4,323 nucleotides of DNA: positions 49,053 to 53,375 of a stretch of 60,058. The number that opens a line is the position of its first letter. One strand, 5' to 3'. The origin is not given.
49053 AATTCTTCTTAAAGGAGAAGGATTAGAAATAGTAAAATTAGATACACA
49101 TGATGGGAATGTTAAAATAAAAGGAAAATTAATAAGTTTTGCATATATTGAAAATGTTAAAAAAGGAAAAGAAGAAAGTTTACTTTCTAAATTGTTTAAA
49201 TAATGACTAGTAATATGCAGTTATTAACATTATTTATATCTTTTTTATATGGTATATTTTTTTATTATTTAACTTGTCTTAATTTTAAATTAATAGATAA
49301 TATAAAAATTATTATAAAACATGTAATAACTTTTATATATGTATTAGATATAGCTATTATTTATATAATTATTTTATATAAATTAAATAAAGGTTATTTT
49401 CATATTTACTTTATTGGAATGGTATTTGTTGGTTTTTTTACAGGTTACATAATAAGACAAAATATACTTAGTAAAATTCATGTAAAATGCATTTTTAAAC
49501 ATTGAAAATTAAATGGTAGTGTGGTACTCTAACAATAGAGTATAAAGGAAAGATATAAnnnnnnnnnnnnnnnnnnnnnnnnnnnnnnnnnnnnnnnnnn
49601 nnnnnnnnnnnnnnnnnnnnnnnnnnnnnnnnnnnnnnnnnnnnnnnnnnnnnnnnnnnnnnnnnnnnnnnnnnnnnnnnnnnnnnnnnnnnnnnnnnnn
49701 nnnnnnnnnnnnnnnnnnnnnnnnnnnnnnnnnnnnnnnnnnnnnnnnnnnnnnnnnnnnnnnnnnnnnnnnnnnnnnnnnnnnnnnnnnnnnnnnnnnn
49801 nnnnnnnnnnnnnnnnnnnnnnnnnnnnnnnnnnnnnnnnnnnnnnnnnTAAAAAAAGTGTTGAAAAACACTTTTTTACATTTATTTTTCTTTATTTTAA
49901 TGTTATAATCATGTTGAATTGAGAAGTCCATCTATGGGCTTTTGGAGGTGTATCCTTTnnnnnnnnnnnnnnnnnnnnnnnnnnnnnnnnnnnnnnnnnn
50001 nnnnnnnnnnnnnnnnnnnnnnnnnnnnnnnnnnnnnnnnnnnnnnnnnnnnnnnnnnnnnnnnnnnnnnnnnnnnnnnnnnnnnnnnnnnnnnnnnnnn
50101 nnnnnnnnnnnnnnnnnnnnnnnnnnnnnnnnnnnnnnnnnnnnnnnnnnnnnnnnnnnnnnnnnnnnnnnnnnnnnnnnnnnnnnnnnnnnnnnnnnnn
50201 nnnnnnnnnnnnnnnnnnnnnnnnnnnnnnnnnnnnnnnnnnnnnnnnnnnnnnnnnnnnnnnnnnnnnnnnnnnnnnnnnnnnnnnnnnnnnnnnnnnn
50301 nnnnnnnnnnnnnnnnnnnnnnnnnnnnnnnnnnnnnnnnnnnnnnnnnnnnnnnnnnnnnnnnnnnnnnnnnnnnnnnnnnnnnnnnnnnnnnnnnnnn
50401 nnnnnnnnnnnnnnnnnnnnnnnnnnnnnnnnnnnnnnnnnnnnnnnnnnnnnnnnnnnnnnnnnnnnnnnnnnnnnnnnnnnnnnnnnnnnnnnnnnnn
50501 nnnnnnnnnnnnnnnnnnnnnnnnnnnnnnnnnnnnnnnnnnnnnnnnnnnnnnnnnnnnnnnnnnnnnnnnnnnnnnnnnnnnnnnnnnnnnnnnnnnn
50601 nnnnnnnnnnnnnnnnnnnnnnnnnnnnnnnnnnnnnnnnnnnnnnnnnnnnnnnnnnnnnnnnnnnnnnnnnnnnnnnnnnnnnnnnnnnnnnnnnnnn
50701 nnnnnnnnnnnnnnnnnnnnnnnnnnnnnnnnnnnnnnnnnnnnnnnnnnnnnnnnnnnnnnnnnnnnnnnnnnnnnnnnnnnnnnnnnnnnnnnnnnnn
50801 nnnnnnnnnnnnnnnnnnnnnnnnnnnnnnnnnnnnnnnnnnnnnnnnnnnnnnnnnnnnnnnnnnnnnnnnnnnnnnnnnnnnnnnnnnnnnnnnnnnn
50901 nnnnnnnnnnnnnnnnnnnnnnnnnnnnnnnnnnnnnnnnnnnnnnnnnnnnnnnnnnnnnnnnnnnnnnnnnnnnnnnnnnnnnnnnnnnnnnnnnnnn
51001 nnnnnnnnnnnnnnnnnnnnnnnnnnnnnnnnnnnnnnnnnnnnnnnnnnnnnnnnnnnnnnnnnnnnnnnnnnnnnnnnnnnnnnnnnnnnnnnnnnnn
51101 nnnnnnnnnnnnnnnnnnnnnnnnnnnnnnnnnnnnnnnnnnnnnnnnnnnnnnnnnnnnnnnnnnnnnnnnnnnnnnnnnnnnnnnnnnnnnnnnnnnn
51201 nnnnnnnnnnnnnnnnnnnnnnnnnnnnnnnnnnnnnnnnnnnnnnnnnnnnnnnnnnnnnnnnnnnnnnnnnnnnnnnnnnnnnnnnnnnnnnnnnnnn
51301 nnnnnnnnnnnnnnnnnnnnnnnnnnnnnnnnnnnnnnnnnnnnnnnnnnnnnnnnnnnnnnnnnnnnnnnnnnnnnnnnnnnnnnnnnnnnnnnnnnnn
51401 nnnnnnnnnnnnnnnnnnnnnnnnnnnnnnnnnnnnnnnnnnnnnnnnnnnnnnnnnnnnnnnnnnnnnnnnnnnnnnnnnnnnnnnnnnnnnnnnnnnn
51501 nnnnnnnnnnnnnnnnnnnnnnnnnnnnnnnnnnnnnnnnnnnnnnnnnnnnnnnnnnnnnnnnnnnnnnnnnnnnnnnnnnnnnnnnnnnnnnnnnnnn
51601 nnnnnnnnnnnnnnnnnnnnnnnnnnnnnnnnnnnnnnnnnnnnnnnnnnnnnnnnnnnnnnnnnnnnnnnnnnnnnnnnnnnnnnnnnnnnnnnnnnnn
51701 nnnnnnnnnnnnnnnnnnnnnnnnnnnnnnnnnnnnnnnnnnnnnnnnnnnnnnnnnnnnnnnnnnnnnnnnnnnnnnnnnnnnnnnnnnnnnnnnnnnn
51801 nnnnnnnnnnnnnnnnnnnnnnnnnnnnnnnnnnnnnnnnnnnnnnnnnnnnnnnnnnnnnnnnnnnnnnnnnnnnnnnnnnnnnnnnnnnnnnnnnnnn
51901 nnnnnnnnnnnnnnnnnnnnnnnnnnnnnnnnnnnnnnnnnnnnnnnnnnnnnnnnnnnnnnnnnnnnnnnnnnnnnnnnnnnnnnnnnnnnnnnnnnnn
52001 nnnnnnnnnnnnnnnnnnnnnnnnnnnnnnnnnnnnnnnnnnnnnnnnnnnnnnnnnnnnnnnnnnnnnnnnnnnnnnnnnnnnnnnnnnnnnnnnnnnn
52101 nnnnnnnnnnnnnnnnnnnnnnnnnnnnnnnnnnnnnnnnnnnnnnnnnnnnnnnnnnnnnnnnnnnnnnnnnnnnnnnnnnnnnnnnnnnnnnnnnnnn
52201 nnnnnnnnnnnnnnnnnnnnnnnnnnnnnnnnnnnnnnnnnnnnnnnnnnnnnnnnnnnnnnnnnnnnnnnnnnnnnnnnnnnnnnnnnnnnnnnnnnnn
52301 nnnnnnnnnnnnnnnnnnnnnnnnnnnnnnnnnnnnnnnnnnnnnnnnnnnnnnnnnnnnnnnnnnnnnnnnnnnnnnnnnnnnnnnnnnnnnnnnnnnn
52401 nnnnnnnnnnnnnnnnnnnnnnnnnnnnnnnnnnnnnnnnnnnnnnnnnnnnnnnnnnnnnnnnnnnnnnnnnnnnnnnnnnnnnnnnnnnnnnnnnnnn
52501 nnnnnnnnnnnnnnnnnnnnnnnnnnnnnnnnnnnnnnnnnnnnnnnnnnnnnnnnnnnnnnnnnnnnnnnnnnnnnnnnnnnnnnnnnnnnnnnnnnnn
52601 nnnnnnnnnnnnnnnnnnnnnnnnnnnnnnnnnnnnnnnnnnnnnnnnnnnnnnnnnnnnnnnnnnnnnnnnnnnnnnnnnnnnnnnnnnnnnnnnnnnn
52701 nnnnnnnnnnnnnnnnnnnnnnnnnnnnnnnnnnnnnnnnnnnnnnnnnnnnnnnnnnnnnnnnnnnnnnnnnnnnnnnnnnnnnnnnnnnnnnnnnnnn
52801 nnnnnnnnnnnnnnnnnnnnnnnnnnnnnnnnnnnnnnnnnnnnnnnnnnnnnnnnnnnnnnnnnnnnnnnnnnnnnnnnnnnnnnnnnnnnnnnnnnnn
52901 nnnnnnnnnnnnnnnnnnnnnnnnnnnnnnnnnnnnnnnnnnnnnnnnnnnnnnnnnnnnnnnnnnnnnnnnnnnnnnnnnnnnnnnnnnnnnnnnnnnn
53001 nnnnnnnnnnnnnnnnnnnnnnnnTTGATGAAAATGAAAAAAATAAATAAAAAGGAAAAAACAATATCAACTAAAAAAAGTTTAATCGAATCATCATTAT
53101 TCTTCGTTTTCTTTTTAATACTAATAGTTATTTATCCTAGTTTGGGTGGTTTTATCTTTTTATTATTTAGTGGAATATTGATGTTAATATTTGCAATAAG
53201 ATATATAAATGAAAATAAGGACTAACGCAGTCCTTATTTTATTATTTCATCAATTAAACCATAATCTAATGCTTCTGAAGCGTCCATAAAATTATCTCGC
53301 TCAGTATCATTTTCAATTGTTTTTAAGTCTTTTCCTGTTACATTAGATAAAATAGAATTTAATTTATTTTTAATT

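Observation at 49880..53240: Stand-alone membrane operon after divIC led by a 916-aa polytopic protein (VirB6/TrbL-like topology?)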

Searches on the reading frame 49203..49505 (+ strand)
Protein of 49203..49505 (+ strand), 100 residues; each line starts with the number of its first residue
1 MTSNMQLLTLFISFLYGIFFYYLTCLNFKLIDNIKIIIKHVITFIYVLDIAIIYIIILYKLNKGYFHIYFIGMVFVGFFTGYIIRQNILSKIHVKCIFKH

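Call 3: search_protein_families(library=pfam, proteins=[window:49203-49505:+], max_evalue=1)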
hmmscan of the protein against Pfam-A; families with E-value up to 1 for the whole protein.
window:49203-49505:+ (100 aa): 1 family
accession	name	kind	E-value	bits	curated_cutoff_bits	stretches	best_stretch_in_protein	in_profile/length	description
PF09578.15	Spore_YabQ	-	0.15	12.7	27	1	11-81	2-74/79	Spore cortex protein YabQ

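Call 4: search_protein_families(library=ncbifam, proteins=[window:49203-49505:+], max_evalue=1)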
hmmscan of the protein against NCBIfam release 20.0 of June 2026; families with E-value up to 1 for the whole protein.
window:49203-49505:+ (100 aa): 1 family
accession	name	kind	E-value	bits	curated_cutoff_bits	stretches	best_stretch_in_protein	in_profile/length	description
TIGR02893.2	spore_yabQ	equivalog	2e-05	24.8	32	1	5-82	3-82/88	spore cortex biosynthesis protein YabQ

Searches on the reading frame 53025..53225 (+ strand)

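Call 3: search_protein_families(library=pfam, proteins=[window:53025-53225:+], max_evalue=1)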
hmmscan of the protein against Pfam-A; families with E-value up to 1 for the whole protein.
window:53025-53225:+ (66 aa): 2 families
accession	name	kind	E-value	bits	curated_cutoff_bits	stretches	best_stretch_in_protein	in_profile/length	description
PF12420.13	DUF3671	-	0.31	10.9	34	1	4-59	144-206/223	Fam-L, Fam-M like protein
PF20990.2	DUF2207_C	-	0.44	10.6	33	1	4-57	124-182/247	Predicted membrane protein (DUF2207) C-terminal domain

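Call 4: search_protein_families(library=ncbifam, proteins=[window:53025-53225:+], max_evalue=1)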
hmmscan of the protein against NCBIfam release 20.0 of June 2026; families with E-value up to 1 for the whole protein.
window:53025-53225:+ (66 aa): 4 families
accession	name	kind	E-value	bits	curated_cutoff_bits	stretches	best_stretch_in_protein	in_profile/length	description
NF002570.0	PRK02201.1-5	equivalog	0.01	14.9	416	1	2-60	310-368/396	membrane protein insertase YidC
TIGR02210.1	rodA_shape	equivalog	0.013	14.7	336.7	1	7-57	114-165/357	rod shape-determining protein RodA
TIGR04104.1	cxxc_20_cxxc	subfamily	0.14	12.6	45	1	10-58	33-81/93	TIGR04104 family putative zinc finger protein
NF045975.1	VirB4_plasma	equivalog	0.91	7.1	590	1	1-56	1-56/894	Mbov_0397 family ICE element conjugal transfer ATPase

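Call 7: search_protein_families(library=phrogs, proteins=[window:53025-53225:+], max_evalue=1)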
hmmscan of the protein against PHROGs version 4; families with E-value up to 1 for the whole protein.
window:53025-53225:+ (66 aa): 1 family
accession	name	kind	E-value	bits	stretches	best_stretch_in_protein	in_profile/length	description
phrog_11211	-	unknown function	0.41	12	1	28-60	4-35/80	-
